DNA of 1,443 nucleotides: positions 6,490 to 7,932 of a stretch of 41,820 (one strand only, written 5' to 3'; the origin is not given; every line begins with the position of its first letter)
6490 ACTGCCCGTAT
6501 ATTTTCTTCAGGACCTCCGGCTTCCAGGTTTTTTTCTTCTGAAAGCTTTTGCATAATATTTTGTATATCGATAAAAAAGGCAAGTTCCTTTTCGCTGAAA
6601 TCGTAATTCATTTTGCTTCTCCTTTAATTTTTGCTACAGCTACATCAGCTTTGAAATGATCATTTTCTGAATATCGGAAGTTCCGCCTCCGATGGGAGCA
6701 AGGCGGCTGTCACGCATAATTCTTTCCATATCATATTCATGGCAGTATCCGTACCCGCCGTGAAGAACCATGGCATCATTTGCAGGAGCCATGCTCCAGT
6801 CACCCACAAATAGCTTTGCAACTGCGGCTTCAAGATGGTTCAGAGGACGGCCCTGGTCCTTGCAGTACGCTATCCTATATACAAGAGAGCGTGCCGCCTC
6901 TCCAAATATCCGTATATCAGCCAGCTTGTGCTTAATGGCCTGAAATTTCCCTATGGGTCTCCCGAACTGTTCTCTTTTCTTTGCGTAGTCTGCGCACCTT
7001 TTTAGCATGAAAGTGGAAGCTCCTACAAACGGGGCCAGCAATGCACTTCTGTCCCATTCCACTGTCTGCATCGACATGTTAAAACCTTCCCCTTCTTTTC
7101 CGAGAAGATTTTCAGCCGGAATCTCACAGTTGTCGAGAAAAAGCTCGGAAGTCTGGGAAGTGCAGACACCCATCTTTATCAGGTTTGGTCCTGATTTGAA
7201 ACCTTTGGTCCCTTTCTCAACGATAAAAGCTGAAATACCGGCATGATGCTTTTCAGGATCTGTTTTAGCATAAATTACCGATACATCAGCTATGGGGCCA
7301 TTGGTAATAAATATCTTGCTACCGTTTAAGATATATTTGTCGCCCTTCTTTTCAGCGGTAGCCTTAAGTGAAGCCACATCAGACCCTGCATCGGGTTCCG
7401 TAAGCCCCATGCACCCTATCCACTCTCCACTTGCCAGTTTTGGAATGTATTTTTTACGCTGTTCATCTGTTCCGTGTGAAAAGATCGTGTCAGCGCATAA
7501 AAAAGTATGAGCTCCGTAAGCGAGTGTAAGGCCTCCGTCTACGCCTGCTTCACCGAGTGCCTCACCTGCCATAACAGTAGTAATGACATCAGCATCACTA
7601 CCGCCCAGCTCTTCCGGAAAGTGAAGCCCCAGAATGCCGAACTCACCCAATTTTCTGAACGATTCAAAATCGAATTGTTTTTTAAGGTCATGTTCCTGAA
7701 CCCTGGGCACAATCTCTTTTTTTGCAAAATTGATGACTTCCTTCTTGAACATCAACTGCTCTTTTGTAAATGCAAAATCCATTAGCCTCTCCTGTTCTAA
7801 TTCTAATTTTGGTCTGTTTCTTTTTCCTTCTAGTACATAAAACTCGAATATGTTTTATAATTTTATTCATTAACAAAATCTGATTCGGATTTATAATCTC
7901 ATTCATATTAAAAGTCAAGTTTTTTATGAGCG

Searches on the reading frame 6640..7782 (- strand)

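Call 8: search_protein_families(library=pfam, proteins=[window:6640-7782:-])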
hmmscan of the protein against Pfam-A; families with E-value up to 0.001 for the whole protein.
window:6640-7782:- (380 aa): 4 families
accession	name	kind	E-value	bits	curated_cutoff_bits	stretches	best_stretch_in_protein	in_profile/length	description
PF00441.29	Acyl-CoA_dh_1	-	1.1e-38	133.2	22.4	1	231-378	1-147/150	Acyl-CoA dehydrogenase, C-terminal domain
PF02771.21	Acyl-CoA_dh_N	-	4.4e-31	108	22.9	1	6-120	1-113/113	Acyl-CoA dehydrogenase, N-terminal domain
PF02770.24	Acyl-CoA_dh_M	-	2.8e-27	95.2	33.3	1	124-219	1-97/97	Acyl-CoA dehydrogenase, middle domain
PF08028.16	Acyl-CoA_dh_2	-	3.7e-14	53.6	22.7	1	250-360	5-124/134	Acyl-CoA dehydrogenase, C-terminal domain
